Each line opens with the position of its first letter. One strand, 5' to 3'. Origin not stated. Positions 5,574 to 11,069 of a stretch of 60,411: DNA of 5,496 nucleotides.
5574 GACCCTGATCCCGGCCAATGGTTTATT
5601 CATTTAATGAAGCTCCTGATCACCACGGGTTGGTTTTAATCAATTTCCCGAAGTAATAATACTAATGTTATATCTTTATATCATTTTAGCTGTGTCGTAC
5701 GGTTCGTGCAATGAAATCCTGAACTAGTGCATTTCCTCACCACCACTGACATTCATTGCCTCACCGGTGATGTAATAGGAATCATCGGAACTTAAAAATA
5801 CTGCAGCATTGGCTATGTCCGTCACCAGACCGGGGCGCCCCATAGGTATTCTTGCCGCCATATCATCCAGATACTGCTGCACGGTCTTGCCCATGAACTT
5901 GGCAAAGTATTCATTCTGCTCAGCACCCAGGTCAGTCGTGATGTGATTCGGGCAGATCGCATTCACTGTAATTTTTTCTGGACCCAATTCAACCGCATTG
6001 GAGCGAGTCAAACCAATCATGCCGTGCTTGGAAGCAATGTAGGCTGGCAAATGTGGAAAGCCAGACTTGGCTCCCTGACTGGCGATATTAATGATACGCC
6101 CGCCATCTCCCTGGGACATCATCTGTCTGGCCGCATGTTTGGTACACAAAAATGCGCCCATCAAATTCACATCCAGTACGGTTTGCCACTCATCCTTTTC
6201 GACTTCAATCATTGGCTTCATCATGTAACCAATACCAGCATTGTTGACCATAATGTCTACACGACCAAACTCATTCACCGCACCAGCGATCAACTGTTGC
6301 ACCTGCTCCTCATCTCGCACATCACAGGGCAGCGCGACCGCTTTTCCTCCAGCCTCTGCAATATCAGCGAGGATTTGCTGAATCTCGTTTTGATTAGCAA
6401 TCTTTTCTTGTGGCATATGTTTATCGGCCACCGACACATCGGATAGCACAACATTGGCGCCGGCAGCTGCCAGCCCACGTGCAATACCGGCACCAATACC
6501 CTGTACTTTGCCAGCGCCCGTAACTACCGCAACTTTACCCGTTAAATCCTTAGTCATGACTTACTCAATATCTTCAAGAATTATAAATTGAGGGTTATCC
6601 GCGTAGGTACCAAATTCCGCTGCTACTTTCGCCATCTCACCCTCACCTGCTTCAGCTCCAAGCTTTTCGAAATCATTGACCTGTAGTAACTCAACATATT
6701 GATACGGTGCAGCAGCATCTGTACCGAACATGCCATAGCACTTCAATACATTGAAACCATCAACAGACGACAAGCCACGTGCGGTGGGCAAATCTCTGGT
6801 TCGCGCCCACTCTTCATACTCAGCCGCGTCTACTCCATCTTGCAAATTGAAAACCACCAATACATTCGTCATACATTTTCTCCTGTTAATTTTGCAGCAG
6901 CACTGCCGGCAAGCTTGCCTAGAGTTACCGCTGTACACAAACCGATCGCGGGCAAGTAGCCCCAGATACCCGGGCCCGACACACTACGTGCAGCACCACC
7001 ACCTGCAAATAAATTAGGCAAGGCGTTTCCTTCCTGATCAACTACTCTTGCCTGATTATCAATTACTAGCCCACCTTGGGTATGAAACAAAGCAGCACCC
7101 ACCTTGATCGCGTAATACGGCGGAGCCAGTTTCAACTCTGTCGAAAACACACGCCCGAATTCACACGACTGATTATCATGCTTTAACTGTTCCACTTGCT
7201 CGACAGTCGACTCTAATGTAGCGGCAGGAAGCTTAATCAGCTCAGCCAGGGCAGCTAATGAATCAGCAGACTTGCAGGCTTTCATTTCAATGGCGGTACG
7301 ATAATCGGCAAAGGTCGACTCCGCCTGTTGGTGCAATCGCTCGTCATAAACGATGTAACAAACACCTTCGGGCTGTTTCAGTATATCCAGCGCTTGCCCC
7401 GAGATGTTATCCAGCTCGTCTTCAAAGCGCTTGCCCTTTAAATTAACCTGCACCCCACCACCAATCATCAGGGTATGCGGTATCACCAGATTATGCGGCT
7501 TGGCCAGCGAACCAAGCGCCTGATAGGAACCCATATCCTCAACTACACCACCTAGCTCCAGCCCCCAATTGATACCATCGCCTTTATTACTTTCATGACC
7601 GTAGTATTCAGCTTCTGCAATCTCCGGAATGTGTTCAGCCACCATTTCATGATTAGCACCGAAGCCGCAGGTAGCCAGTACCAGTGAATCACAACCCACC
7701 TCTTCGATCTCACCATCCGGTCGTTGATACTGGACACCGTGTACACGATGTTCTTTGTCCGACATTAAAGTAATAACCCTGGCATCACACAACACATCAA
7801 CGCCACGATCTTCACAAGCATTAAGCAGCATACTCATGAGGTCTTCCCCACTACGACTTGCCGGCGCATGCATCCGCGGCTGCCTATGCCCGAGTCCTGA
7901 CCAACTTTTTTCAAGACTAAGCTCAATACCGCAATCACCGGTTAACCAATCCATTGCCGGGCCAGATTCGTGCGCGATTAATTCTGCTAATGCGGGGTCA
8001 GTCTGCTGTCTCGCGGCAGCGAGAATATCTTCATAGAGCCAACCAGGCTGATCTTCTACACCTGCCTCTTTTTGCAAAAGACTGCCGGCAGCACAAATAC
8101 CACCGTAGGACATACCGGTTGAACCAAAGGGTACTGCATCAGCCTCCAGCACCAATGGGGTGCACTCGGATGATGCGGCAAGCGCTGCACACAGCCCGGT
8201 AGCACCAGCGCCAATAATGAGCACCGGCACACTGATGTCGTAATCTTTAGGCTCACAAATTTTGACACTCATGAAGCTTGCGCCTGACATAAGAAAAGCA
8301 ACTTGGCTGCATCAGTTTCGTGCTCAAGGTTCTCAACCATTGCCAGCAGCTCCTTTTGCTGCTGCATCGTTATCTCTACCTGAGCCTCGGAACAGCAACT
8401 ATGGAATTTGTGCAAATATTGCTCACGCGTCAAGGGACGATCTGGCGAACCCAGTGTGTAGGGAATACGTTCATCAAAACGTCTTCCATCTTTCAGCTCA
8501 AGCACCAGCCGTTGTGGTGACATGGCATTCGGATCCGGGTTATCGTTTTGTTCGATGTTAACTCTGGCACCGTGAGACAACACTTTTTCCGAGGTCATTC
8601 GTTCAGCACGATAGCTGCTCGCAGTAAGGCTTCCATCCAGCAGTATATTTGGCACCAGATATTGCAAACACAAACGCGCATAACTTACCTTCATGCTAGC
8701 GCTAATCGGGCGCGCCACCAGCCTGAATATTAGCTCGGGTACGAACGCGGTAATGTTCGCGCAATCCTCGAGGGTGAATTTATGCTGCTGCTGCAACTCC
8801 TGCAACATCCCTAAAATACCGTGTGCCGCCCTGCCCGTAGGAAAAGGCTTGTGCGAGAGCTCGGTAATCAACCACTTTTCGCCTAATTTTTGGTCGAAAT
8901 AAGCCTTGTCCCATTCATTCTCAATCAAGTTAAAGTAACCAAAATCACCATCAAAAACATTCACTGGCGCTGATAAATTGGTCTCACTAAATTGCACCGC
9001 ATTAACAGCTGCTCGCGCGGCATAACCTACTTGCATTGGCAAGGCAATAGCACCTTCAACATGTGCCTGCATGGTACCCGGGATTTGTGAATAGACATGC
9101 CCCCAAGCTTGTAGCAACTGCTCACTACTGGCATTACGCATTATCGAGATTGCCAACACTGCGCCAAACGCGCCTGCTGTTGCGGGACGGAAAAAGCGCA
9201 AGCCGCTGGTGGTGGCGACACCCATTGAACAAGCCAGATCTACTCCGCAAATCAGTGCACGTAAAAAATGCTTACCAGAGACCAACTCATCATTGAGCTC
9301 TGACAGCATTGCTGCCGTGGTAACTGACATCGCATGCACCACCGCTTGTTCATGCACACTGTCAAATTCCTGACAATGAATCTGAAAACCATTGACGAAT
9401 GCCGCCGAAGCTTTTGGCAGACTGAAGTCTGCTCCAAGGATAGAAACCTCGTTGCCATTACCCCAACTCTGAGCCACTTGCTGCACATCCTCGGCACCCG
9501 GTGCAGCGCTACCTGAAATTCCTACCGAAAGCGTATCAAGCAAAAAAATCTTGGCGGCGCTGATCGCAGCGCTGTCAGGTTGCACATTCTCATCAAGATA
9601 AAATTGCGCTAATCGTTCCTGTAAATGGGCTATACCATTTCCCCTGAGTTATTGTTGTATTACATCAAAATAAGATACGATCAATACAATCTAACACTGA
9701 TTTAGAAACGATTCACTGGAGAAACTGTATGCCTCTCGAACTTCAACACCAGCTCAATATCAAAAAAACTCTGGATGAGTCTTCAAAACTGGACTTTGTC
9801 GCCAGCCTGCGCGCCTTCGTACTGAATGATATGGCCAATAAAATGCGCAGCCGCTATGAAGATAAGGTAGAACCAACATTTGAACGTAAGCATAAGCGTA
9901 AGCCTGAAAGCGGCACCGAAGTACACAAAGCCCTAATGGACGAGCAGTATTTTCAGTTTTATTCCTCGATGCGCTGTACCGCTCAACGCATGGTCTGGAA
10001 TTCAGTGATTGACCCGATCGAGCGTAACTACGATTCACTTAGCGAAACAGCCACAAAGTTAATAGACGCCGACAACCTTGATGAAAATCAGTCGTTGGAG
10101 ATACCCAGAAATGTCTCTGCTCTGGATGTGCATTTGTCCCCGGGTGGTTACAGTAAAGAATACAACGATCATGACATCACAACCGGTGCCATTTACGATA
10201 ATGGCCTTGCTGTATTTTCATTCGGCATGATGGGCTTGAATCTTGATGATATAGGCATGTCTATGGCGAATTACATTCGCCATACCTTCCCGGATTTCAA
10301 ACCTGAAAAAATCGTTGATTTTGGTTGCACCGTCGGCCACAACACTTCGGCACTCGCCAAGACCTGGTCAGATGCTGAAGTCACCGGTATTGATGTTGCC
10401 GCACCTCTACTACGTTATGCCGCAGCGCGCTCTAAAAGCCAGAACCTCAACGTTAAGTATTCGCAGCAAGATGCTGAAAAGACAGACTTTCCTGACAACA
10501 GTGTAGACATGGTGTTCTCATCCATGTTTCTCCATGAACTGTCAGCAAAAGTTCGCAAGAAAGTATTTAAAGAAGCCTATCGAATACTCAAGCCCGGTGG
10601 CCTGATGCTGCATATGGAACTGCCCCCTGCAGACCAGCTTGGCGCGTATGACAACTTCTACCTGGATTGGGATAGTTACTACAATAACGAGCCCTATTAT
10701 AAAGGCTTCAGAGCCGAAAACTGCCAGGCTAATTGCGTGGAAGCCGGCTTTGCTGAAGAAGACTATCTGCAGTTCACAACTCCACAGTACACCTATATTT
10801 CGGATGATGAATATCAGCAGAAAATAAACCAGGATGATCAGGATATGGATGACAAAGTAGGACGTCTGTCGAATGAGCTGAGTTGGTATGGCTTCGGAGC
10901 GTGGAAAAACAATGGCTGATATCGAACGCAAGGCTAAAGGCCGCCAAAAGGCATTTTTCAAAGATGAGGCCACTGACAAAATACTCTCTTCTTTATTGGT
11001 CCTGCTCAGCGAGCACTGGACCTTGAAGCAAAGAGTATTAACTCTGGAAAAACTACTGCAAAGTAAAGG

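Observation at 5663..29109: One 24-bp palindrome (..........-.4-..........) marks six to seven promoters: an undescribed catabolic regulon with no regulator in view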

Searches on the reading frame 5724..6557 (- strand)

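Call 6: search_protein_families(library=pfam, proteins=[window:5724-6557:-], max_evalue=0.001)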
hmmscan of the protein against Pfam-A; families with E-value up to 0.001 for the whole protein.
window:5724-6557:- (277 aa): 4 families
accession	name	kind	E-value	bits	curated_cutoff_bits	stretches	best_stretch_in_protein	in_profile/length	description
PF13561.12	adh_short_C2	-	7.2e-64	216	27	1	14-273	1-234/236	Enoyl-(Acyl carrier protein) reductase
PF00106.31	adh_short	-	2e-54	184.5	26.6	1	8-216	1-192/195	short chain dehydrogenase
PF23441.1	SDR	-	2.1e-08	34.3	27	1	58-273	48-254/258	SDR-like rossmann domain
PF08659.16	KR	-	4.3e-08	33.7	22.6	1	12-137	5-118/180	KR domain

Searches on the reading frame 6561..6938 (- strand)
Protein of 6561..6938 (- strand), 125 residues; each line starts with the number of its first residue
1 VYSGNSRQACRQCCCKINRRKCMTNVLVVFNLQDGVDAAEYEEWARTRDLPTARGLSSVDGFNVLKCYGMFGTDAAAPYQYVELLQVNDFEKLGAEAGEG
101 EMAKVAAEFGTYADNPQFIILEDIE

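Call 6: search_protein_families(library=pfam, proteins=[window:6561-6938:-], max_evalue=0.001)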
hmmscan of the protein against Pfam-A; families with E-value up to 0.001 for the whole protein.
window:6561-6938:- (125 aa): 1 family
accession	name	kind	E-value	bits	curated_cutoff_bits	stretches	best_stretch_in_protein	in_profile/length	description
PF11639.14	HapK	-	3.5e-08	34.3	25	1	28-113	6-87/104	REDY-like protein HapK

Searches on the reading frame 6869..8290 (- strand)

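Call 6: search_protein_families(library=pfam, proteins=[window:6869-8290:-], max_evalue=0.001)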
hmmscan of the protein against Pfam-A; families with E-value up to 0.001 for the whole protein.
window:6869-8290:- (473 aa): 5 families
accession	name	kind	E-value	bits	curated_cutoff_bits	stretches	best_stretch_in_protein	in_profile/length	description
PF00890.30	FAD_binding_2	-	8.5e-49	167.3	20.4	1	23-437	2-403/414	FAD binding domain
PF01266.30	DAO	-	2.6e-10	40.8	27.9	1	23-99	2-58/353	FAD dependent oxidoreductase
PF03486.20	HI0933_like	-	2.2e-07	31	50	0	143-211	103-166/244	HI0933-like protein Rossmann domain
PF07992.20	Pyr_redox_2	-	0.00061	19.7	26.1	0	143-217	177-244/291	Pyridine nucleotide-disulphide oxidoreductase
PF13450.12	NAD_binding_8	-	0.00063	20.4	21.9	0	25-57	1-34/68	NAD(P)-binding Rossmann-like domain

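Call 38: search_protein_families(library=ncbifam, proteins=[window:6869-8290:-], max_evalue=0.00001)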
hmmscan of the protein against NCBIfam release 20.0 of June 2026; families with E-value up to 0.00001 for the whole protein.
window:6869-8290:- (473 aa): 34 families (the best 25 are shown)
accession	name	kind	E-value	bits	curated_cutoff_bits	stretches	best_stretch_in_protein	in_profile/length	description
TIGR01813.1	flavo_cyto_c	subfamily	3.5e-75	253.4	285.45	1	23-437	2-421/444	flavocytochrome c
NF005064.0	PRK06481.1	equivalog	6.9e-61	206.5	542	1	2-466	45-500/506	flavocytochrome c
NF005510.0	PRK07121.1-3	subfamily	2.6e-50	171.6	481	2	136-468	164-489/492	FAD-binding protein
NF005511.0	PRK07121.1-4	equivalog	2e-42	145.4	466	2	202-469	270-543/553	FAD-binding protein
NF006130.0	PRK08274.1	equivalog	1.7e-41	142.5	369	1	20-469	5-462/467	FAD-dependent tricarballylate dehydrogenase TcuA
NF053717.1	VnlPnlRedVprA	equivalog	5.8e-35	121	600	2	23-292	9-284/481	vinyl phenol reductase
NF009473.0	PRK12835.1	subfamily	5.5e-34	117.6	837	3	147-293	211-360/585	FAD-binding protein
NF005512.0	PRK07121.1-5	subfamily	2.2e-32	112.3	812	1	147-467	180-488/489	FAD-binding protein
NF009478.0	PRK12844.1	equivalog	2.5e-31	108.6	789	3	147-380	208-449/559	3-ketosteroid-delta-1-dehydrogenase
NF005508.0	PRK07121.1-1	equivalog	2.2e-29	102.3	537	2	143-469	169-494/497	FAD-binding protein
NF004789.0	PRK06134.1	subfamily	5e-29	101.3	747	1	147-470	215-572/581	FAD-dependent oxidoreductase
NF005882.1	PRK07843.1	equivalog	9.3e-28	96.9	788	1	147-462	200-544/547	3-oxosteroid 1-dehydrogenase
TIGR02485.1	CobZ_N-term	equivalog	2e-26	92.8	372.55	1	20-469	1-435/437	FAD-dependent tricarballylate dehydrogenase TcuA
NF009476.0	PRK12839.1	equivalog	9.9e-26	90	940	1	148-468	213-567/572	FAD-dependent oxidoreductase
NF053677.1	Desat2ChcC2Cyan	equivalog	1.6e-25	89.5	900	1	146-469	200-555/558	4-oxocyclohex-2-ene-1-carboxylate 5-dehydrogenase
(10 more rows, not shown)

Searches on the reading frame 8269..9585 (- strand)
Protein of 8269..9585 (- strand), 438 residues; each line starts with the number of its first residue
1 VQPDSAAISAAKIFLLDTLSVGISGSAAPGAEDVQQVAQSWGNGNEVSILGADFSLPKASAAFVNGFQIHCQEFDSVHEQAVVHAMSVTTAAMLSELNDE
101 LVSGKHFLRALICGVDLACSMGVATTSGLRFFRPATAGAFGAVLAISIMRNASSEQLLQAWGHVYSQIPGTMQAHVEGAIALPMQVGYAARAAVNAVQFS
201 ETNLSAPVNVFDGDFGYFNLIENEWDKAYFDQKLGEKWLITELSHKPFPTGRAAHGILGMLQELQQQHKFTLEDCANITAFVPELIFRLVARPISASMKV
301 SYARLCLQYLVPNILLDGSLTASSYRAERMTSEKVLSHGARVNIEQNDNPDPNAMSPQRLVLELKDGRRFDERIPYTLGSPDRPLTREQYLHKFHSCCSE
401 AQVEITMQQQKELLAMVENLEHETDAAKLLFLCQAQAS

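Call 6: search_protein_families(library=pfam, proteins=[window:8269-9585:-], max_evalue=0.001)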
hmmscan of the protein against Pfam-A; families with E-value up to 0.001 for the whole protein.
window:8269-9585:- (438 aa): 2 families
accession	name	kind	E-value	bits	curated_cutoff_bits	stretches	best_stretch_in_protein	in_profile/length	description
PF03972.19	MmgE_PrpD_N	-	6.2e-37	127.6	32.1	1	4-224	16-238/244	MmgE/PrpD N-terminal domain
PF19305.4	MmgE_PrpD_C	-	6.3e-24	85.1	32.1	1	248-412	1-166/173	MmgE/PrpD C-terminal domain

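Call 34: search_protein_families(library=ncbifam, proteins=[window:8269-9585:-], max_evalue=0.00001)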
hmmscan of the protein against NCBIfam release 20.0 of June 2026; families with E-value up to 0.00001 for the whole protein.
window:8269-9585:- (438 aa): 0 families

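Call 51: search_solved_structures(query=window:8269-9585:-, max_evalue=0.001)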
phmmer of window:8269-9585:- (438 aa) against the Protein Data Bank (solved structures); distinct sequences matched with E-value up to 0.001: 11.
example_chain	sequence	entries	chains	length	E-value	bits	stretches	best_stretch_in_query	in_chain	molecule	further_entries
2hp3_A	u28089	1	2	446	7.7e-23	84.3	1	6-398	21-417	IDS-epimerase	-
2hp0_A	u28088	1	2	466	9e-23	84.1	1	6-398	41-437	IDS-epimerase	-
7br9_A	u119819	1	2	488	1e-22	83.9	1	8-431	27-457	Cis-aconitate decarboxylase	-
6r6t_A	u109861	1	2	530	1.3e-22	83.5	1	8-431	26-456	Cis-aconitate decarboxylase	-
7bra_A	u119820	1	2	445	4.2e-21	78.6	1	6-399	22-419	Bacillus subtilis IRG1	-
12vq_A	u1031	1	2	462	4.6e-21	78.5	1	8-431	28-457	Cis-aconitate decarboxylase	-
12vt_A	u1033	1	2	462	5.2e-21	78.3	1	8-431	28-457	Cis-aconitate decarboxylase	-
12vw_A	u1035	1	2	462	5.4e-21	78.2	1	8-431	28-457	Cis-aconitate decarboxylase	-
12ux_A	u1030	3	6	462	7.3e-21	77.8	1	8-431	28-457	Cis-aconitate decarboxylase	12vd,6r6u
7e9d_A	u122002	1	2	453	2.8e-20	75.9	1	6-418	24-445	IRG1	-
1szq_A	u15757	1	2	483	0.00055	22.2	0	251-383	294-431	2-methylcitrate dehydratase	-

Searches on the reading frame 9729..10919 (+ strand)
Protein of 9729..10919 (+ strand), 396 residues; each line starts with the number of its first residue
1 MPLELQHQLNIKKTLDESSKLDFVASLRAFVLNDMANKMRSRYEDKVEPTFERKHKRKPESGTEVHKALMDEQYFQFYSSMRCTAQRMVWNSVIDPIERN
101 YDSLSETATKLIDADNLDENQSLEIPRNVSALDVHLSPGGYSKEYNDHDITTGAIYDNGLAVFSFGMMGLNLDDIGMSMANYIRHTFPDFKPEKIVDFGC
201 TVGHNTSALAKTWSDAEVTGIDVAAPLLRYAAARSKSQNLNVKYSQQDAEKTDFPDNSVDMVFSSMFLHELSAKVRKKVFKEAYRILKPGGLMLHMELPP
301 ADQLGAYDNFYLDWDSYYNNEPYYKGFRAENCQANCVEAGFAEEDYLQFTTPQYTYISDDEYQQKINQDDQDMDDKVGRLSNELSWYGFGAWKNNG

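Call 6: search_protein_families(library=pfam, proteins=[window:9729-10919:+], max_evalue=0.001)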
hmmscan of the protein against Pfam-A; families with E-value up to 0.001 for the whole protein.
window:9729-10919:+ (396 aa): 10 families
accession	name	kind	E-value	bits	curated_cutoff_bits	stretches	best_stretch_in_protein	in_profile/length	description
PF13649.12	Methyltransf_25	-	1.9e-24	86.6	27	1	195-291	1-97/97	Methyltransferase domain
PF08241.18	Methyltransf_11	-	6.3e-23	81.7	21.2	1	196-293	1-93/95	Methyltransferase domain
PF13847.12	Methyltransf_31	-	1.8e-16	60.6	27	1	193-294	5-108/145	Methyltransferase domain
PF08242.18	Methyltransf_12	-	2.1e-15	57.7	30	1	196-292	1-97/98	Methyltransferase domain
PF01209.24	Ubie_methyltran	-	1.4e-12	47.9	20.1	1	185-299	41-155/233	ubiE/COQ5 methyltransferase family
PF13489.12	Methyltransf_23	-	7.2e-12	45.8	27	1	186-302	16-123/164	Methyltransferase domain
PF05175.20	MTS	-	7.6e-08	32.6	23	1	186-294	26-137/170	Methyltransferase small domain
PF09243.16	Rsm22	-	3.5e-06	27.1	23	1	183-285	26-130/275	Mitochondrial small ribosomal subunit Rsm22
PF02390.23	Methyltransf_4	-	8.4e-05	22.5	24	1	195-263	5-77/173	Putative methyltransferase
PF02353.26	CMAS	-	0.00046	20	27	1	193-295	64-164/273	Mycolic acid cyclopropane synthetase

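Call 38: search_protein_families(library=ncbifam, proteins=[window:9729-10919:+], max_evalue=0.00001)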
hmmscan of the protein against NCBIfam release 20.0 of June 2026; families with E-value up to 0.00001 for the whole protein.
window:9729-10919:+ (396 aa): 28 families (the best 25 are shown)
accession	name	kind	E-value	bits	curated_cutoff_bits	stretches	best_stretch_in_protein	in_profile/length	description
TIGR02072.1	BioC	equivalog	9.6e-19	68.1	184.95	1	175-295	19-132/244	malonyl-ACP O-methyltransferase BioC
NF043040.1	corrin_prot_MT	hypoth_equivalog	3.6e-18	65.8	180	1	155-294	14-146/216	corrinoid protein-associated methyltransferase CpaM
TIGR01934.1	MenG_MenH_UbiE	subfamily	9.6e-17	61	158.35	1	188-311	36-156/223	ubiquinone/menaquinone biosynthesis methyltransferase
NF001244.0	PRK00216.1-5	equivalog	8.2e-14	51.5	216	1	189-307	46-164/236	bifunctional demethylmenaquinone methyltransferase/2-methoxy-6-polyprenyl-1,4-benzoquinol methylase UbiE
NF041537.1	ArsM_AhpD_UU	exception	1e-13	50.8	510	1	192-294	77-179/345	arsenite methyltransferase/AhpD domain selenoprotein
NF041536.1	ArsM_DUF2284_UU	exception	3.3e-12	45.5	575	1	193-294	78-179/459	arsenite methyltransferase/DUF2284 domain selenoprotein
NF047649.1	MTase_UXPK_star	exception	7.7e-12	44.8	460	1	193-295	79-181/283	methyltransferase/UXPK-star double selenoprotein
NF045667.1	MTase_DVU1556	equivalog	4.4e-11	42.6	155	1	193-295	24-119/213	DVU_1556 family methyltransferase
NF008823.0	PRK11873.1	subfamily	2.7e-10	40.2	263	1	193-293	79-179/272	arsenite methyltransferase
NF038261.1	rhodoquin_RquA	equivalog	2.9e-10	40.3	175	1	193-295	51-153/218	rhodoquinone biosynthesis methyltransferase RquA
NF001240.0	PRK00216.1-1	equivalog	9.9e-10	37.9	378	1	193-299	65-172/251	bifunctional demethylmenaquinone methyltransferase/2-methoxy-6-polyprenyl-1,4-benzoquinol methylase UbiE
NF045825.1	FAmtase_mtf2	equivalog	1e-09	38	400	1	189-309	56-172/248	fatty-acid O-methyltransferase Mtf2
NF045823.1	PthPhpthDimycoMt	equivalog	1.5e-09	37.4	300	1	188-309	63-180/256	phthiotriol/phenolphthiotriol dimycocerosates methyltransferase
NF045649.1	2X_seleno_MduS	exception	6.5e-09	35.2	380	1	190-294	37-146/338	methyltransferase domain-containing selenoprotein MduS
TIGR01983.1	UbiG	equivalog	1.5e-08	34.3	102.95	1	188-294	46-150/228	bifunctional 2-polyprenyl-6-hydroxyphenol methylase/3-demethylubiquinol 3-O-methyltransferase UbiG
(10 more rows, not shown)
